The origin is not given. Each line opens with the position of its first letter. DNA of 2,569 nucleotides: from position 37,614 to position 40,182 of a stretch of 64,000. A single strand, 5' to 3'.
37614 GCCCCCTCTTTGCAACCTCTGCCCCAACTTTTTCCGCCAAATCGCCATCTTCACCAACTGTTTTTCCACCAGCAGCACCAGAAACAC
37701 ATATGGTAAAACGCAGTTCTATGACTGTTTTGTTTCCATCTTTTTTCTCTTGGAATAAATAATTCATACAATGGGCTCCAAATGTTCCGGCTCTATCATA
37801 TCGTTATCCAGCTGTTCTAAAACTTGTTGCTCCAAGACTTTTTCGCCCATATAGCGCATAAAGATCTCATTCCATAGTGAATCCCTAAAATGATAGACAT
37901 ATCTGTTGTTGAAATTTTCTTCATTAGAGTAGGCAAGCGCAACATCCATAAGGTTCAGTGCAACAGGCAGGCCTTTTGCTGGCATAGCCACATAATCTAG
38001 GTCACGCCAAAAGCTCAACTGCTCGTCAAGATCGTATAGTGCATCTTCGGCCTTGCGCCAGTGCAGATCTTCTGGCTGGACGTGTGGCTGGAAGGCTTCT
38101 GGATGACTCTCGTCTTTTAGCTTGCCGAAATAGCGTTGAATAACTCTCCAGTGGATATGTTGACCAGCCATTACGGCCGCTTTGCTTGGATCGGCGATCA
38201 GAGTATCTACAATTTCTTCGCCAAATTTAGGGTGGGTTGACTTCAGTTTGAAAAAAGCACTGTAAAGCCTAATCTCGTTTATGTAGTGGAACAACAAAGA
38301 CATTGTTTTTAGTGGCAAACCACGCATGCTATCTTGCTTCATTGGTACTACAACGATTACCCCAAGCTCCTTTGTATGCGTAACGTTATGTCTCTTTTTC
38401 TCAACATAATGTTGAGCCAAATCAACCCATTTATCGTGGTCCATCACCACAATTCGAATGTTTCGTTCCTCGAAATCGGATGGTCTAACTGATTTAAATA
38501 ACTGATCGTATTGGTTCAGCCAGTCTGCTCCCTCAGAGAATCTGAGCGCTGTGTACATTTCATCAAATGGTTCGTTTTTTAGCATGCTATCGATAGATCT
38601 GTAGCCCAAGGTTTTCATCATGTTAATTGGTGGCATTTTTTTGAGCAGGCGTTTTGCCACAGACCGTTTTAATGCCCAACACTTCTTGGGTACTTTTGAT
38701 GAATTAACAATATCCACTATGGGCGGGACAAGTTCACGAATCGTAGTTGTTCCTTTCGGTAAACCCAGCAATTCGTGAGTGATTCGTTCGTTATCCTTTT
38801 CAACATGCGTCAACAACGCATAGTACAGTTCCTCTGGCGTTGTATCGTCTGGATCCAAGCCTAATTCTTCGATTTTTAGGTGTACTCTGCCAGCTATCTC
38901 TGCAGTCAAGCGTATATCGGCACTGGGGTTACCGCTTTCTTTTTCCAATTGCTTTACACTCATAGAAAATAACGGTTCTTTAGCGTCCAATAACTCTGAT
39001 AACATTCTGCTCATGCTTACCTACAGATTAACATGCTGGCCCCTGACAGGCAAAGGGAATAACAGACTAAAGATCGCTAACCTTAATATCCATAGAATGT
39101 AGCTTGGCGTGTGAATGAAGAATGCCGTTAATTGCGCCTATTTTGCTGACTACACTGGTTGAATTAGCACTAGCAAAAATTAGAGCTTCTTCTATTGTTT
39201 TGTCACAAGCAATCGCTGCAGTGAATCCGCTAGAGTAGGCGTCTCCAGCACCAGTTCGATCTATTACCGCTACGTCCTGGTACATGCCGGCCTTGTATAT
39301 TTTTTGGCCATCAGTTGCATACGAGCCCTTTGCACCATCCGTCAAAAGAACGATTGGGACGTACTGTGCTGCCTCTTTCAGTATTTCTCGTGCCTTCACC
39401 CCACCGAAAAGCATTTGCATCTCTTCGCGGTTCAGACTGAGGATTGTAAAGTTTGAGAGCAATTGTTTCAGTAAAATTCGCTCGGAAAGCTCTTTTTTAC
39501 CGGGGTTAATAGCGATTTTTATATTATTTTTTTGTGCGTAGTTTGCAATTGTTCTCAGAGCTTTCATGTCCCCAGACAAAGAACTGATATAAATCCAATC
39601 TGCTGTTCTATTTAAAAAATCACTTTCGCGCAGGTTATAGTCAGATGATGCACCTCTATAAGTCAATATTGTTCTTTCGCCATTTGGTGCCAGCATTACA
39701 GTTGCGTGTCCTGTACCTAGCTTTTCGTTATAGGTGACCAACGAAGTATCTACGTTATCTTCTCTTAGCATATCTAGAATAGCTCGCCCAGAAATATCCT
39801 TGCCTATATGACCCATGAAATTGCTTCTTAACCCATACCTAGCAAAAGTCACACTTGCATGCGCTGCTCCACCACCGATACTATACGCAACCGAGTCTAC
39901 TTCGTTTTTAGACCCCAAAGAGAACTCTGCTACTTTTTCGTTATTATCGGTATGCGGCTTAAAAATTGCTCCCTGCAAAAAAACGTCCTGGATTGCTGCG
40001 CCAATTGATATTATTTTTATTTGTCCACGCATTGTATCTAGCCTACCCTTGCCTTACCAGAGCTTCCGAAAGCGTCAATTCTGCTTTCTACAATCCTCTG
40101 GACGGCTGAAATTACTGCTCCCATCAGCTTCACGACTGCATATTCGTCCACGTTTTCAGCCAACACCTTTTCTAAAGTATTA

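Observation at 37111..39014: ATGA-coupled pair of a 416-aa orphan and a LOG/TIGR00725-like Rossmann protein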

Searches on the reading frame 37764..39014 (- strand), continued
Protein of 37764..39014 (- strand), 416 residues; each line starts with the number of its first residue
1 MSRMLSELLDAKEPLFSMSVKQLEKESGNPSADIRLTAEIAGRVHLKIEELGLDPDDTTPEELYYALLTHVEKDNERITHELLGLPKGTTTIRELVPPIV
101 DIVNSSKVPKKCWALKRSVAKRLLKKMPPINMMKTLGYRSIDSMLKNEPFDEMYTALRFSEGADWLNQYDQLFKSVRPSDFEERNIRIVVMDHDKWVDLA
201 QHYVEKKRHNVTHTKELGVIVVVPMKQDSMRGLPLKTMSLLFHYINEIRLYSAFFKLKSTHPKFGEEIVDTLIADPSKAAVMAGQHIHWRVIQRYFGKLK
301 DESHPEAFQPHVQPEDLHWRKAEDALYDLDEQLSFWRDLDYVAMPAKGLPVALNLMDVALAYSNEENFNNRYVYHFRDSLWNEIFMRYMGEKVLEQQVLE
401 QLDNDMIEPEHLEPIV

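Call 70: predict_structure(alignment_id=A5)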
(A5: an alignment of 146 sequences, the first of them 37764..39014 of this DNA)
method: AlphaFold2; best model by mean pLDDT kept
length: 416 residues; sequences in the alignment: 146
mean_pLDDT: 96.2   pTM: 0.93
mean pLDDT of the five models: 96.2, 95.7, 95.5, 95.3, 94.8
residues with pLDDT >= 90: 398; 70-90: 9; 50-70: 9; < 50: 0
segments of 3 or more residues with pLDDT < 50: none
pLDDT, mean of each block of 10 residues (from residue 1): 94 97 97 97 98 98 99 98 98 98 98 98 98 98 98 98 97 98 98 97 97 98 98 98 98 97 96 94 96 96 92 95 96 97 97 98 98 98 97 96 70 72
secondary structure, 60 per line:
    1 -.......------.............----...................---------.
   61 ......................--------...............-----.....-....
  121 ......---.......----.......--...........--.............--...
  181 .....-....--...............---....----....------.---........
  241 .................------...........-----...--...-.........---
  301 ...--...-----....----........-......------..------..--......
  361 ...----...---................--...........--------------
elements in order: H2-8 H15-27 H32-50 H60-82 H92-105 E111-115 H117-126 H130-136 H141-147 H150-160 H163-175 E181-185 E187-190 H193-207 E211-214 E219-222 H233-257 H264-274 E280-282 E285-287 H289-297 H314-317 H322-329 H331-336 H355-363 H374-389 H392-402

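Call 79: list_cluster_members(proteins=[window:37764-39014:-, window:37111-37767:-, P0270, P0273, P0122])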
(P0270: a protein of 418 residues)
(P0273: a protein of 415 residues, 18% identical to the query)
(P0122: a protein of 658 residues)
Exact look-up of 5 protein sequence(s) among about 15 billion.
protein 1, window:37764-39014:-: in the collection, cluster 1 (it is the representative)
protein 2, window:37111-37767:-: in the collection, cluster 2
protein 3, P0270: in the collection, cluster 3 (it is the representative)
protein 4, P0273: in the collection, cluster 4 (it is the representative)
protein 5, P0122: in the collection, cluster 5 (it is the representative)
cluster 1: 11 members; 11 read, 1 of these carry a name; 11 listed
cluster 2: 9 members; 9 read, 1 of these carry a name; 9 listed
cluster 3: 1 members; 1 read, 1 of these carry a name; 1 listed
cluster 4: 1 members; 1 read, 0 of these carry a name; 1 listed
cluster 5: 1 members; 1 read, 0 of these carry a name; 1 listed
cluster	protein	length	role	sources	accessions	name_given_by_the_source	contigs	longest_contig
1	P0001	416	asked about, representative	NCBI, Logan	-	-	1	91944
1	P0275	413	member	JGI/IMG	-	hypothetical protein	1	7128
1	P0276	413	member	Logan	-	-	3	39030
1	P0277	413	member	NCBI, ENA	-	-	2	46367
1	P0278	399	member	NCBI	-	-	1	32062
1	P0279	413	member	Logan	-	-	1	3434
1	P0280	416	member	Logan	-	-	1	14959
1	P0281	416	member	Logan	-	-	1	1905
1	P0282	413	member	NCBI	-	-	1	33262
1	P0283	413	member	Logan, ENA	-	-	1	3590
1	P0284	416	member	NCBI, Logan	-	-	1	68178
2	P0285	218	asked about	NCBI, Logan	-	-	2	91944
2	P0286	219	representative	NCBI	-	-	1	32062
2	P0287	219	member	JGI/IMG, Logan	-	uncharacterized protein (TIGR00725 family)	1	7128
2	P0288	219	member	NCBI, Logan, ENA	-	-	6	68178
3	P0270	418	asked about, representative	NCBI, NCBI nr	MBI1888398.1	MAG: hypothetical protein HYS15_00455 [Candidatus Spechtbacteria bacterium] | hypothetical protein [Candidatus Spechtbacteria bacterium]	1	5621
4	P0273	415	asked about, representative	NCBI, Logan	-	-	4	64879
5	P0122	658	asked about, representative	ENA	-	-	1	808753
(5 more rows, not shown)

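Call 82: search_protein_families(library=pfam, proteins=[L002:5034-5954:+, L052:7371-7808:+, L022:7409-7861:+, L006:5161-5946:-, L063:4469-5956:+, L088:9211-9600:+, L083:1925-2725:+], max_evalue=0.01)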
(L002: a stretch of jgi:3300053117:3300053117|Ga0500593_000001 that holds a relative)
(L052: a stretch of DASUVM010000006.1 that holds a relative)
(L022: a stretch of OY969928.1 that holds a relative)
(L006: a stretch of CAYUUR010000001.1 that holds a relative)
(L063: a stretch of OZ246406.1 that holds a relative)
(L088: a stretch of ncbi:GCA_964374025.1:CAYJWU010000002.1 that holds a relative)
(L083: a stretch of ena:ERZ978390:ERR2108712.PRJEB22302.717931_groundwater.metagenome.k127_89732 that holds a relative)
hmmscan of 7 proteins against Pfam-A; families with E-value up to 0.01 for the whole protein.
L002:5034-5954:+ (306 aa): 0 families

L052:7371-7808:+ (145 aa): 1 family
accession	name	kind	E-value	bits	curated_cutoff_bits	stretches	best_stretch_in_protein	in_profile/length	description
PF00293.34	NUDIX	-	1.5e-21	77.2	21.1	1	10-134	3-130/134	NUDIX domain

L022:7409-7861:+ (150 aa): 0 families

L006:5161-5946:- (261 aa): 1 family
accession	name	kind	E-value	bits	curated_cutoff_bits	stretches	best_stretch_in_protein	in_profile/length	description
PF01066.26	CDP-OH_P_transf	-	1.7e-09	38.7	22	1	35-200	3-145/152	CDP-alcohol phosphatidyltransferase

L063:4469-5956:+ (495 aa): 1 family
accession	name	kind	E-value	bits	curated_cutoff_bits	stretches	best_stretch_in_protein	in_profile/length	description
PF01066.26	CDP-OH_P_transf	-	3.1e-08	34.6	22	1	300-439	2-135/152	CDP-alcohol phosphatidyltransferase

L088:9211-9600:+ (129 aa): 7 families
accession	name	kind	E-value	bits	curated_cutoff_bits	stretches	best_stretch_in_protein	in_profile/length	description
PF25526.1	LIP-1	-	5.8e-05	23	34.1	1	45-121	8-82/250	Liprin-alpha-like coiled coil domain 2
PF10046.14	BLOC1_2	-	0.00047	20.9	33.4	0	21-99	15-92/96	Biogenesis of lysosome-related organelles complex-1 subunit 2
PF01519.22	DUF16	-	0.0014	19.5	40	0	19-47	76-104/104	Protein of unknown function DUF16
PF23831.1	DUF7201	-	0.0025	18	27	1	39-125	9-97/142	Coiled-coil region of unknown function (DUF7201)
PF09763.15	Sec3_CC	-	0.0045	17.3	27.1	0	16-68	25-77/133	Exocyst complex component Sec3, coiled-coil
PF07889.17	DUF1664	-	0.0052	17.2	34.6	0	3-84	36-117/124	Protein of unknown function (DUF1664)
PF01496.24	V_ATPase_I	-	0.0053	15.2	30.7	1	6-117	3-111/815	V-type ATPase 116kDa subunit family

L083:1925-2725:+ (266 aa): 0 families

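Call 88: search_solved_structures(query=A5, max_evalue=10)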
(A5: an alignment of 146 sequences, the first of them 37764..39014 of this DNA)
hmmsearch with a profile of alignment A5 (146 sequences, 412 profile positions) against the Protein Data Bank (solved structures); distinct sequences matched with E-value up to 10: 1.
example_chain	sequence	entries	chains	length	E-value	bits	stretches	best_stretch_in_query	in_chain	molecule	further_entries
2jvf_A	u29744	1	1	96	0.72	11.9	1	38-104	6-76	de novo protein M7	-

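Call 90: search_protein_families(library=pfam, proteins=[L122:9258-10013:+, L118:9279-10811:-, L146:9223-10176:+, L136:9233-9895:+, L155:9457-10131:+], max_evalue=0.001)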
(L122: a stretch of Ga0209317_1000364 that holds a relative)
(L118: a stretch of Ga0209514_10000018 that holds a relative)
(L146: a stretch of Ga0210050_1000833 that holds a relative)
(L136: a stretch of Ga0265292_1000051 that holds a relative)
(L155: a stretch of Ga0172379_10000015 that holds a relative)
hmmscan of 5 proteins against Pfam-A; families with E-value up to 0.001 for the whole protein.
L122:9258-10013:+ (251 aa): 1 family
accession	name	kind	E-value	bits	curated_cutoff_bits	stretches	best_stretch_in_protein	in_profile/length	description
PF01791.15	DeoC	-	9.4e-49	166.5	23.8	1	14-235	2-229/229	DeoC/LacD family aldolase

L118:9279-10811:- (510 aa): 4 families
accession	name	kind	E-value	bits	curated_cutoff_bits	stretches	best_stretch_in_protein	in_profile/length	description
PF01676.23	Metalloenzyme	-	6.4e-59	199.9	24.3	1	5-494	2-251/252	Metalloenzyme superfamily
PF06415.18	iPGM_N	-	2.4e-56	191.1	27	1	82-283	1-216/217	BPG-independent PGAM N-terminus (iPGM_N)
PF01663.27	Phosphodiest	-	0.00013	22.1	23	1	368-429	157-220/342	Type I phosphodiesterase / nucleotide pyrophosphatase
PF00245.25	Alk_phosphatase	-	0.00031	20.3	24.4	1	374-434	256-317/423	Alkaline phosphatase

L146:9223-10176:+ (317 aa): 2 families
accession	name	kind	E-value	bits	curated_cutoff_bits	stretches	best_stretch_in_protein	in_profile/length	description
PF02873.21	MurB_C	-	1.5e-26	92.9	27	1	199-315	4-98/99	UDP-N-acetylenolpyruvoylglucosamine reductase, C-terminal domain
PF01565.28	FAD_binding_4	-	2.6e-17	63.2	26.4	1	29-144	2-126/139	FAD binding domain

L136:9233-9895:+ (220 aa): 1 family
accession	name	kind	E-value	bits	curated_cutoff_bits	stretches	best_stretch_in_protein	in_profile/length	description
PF13367.11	PrsW-protease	-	1.2e-24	87.4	23.5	1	29-209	1-193/196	PrsW family intramembrane metalloprotease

L155:9457-10131:+ (224 aa): 2 families
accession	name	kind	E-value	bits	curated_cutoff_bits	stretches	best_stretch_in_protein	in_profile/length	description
PF01386.24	Ribosomal_L25p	-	2.2e-24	86.1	23.6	1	5-91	1-82/82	Ribosomal L25p family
PF14693.11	Ribosomal_TL5_C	-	2.1e-21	76.5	27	1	101-184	3-84/84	Ribosomal protein TL5, C-terminal domain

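Call 95: find_encoding_contigs(protein=window:37764-39014:-, flank=3000, max_places=3)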
Protein window:37764-39014:- (416 aa): 1 contig read that carries it; 1 place shown.
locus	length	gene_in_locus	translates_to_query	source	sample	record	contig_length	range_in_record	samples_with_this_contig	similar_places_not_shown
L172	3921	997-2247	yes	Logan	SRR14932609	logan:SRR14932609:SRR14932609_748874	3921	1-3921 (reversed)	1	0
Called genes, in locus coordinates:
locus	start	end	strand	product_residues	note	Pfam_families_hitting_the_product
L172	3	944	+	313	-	?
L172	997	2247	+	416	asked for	-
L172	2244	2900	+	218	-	PF18306:LDcluster4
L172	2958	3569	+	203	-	-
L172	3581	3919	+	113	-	?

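Call 97: find_related_loci(query=A1, collection=viral_contigs, flank=5000)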
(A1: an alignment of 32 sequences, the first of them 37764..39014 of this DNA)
Query A1 (416 aa) in viral_contigs; peptide patterns used: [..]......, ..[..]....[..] (x = any residue, [..] = any of these).
31 stretches matched a pattern, but none encodes a relative of the query by tblastn (E <= 1e-3).

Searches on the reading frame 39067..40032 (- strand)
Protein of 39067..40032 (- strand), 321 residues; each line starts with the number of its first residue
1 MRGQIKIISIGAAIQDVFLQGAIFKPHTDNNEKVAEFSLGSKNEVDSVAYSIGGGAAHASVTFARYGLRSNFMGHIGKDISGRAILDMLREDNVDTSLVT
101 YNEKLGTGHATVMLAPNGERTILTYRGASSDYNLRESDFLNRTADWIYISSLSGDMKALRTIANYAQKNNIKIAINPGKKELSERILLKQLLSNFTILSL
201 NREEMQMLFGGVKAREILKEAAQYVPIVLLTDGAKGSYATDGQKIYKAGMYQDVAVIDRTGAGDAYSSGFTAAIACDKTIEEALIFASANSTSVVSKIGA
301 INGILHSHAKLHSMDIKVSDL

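Call 3: search_protein_families(library=pfam, proteins=[window:39067-40032:-], max_evalue=1)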
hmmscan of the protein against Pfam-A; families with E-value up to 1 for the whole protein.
window:39067-40032:- (321 aa): 2 families
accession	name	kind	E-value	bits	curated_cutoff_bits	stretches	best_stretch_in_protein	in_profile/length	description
PF00294.29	PfkB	-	2.8e-41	142.3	25.8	1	34-303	18-298/302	pfkB family carbohydrate kinase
PF08543.17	Phos_pyr_kin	-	0.018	14.9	27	1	187-289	112-226/246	Phosphomethylpyrimidine kinase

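Call 4: search_protein_families(library=ncbifam, proteins=[window:39067-40032:-], max_evalue=1)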
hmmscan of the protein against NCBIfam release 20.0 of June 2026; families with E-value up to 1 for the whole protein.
window:39067-40032:- (321 aa): 24 families
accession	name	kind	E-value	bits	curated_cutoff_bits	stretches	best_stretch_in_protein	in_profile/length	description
TIGR02152.1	D_ribokin_bact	equivalog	1.6e-33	116.3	299.65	1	45-304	27-290/298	ribokinase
TIGR04382.1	myo_inos_iolC_N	equivalog_domain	4e-28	98.6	300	1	44-300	25-295/309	5-dehydro-2-deoxygluconokinase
NF008353.0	PRK11142.1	equivalog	7.4e-26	91.4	341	1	50-304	34-293/307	ribokinase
NF006957.1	PRK09434.1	equivalog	1.1e-23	84.2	450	1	52-283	26-269/302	fructokinase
NF053626.1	RibKinHalex1628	equivalog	6.7e-23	81.6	330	1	44-300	29-278/293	ATP-dependent ribose-1-phosphate kinase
NF041134.1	R1P_kin_Thcocales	equivalog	5.9e-21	75.1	500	1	43-305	27-273/291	ADP-dependent ribose-1-phosphate kinase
TIGR03168.1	1-PFK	subfamily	1e-19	70.6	216.4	1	27-300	9-287/305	hexose kinase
NF040938.1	KDG_KDGal_kin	equivalog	5e-19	68.5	400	1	40-298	17-287/305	bifunctional 2-dehydro-3-deoxygluconokinase/2-dehydro-3-deoxygalactonokinase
TIGR03828.1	pfkB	equivalog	1.9e-18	66.5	292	1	27-300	9-287/305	1-phosphofructokinase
NF007321.0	PRK09813.1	equivalog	2.2e-18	66.7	247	1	50-300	22-260/261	fructoselysine 6-kinase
NF049991.1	TagKinase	equivalog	3.3e-16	59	420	1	63-305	51-306/321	tagatose kinase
TIGR02198.1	rfaE_dom_I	equivalog_domain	1.6e-13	50.5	345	1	53-300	47-302/315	D-glycero-beta-D-manno-heptose-7-phosphate kinase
NF047869.1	myo_kin_aldol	exception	2.2e-13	49.4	600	2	43-139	29-125/586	bifunctional 5-dehydro-2-deoxygluconokinase/5-dehydro-2-deoxyphosphogluconate aldolase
NF041633.1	trifunc_aldol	exception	7e-13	47.9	700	2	240-292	498-549/580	KHG/KDPG aldolase/sugar kinase fusion protein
NF008454.0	PRK11316.1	equivalog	7.2e-12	44.7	521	1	53-300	50-300/475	bifunctional D-glycero-beta-D-manno-heptose-7-phosphate kinase/D-glycero-beta-D-manno-heptose 1-phosphate adenylyltransferase HldE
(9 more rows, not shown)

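Call 64: search_solved_structures(query=window:39067-40032:-, max_evalue=1e-10)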
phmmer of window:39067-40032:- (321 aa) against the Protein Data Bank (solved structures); distinct sequences matched with E-value up to 1e-10: 12.
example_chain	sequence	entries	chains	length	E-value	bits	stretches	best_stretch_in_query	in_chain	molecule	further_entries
3h49_A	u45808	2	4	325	1.1e-22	83.7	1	6-306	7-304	Ribokinase | Uncharacterized sugar kinase ydjH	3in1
1v19_A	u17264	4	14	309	9e-17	64.4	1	51-301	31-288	2-KETO-3-DEOXYGLUCONATE KINASE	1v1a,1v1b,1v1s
5ey7_A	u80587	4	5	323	1e-15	60.9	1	53-275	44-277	Fructokinase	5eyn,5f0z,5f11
6ilr_A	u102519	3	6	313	2.1e-15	59.9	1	52-303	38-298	Ribokinase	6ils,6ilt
2qcv_A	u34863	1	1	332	3.9e-15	59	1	48-300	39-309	Putative 5-dehydro-2-deoxygluconokinase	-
5ygg_A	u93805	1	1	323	7.1e-15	58.1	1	53-275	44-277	Fructokinase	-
1gqt_A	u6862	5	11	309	3.2e-14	56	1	50-300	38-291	RIBOKINASE | PROTEIN (RIBOKINASE)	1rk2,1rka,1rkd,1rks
3ry7_A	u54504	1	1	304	8.5e-14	54.6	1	45-301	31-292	Ribokinase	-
2c49_A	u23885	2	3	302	2.6e-13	53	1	43-299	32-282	SUGAR KINASE MJ0406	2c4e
11bl_A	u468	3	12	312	7.4e-13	51.5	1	48-300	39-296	Ribokinase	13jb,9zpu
3hj6_A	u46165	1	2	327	4.8e-12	48.9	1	49-303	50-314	Fructokinase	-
7ag6_A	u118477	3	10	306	4.2e-11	45.8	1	52-299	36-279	Sulfofructose kinase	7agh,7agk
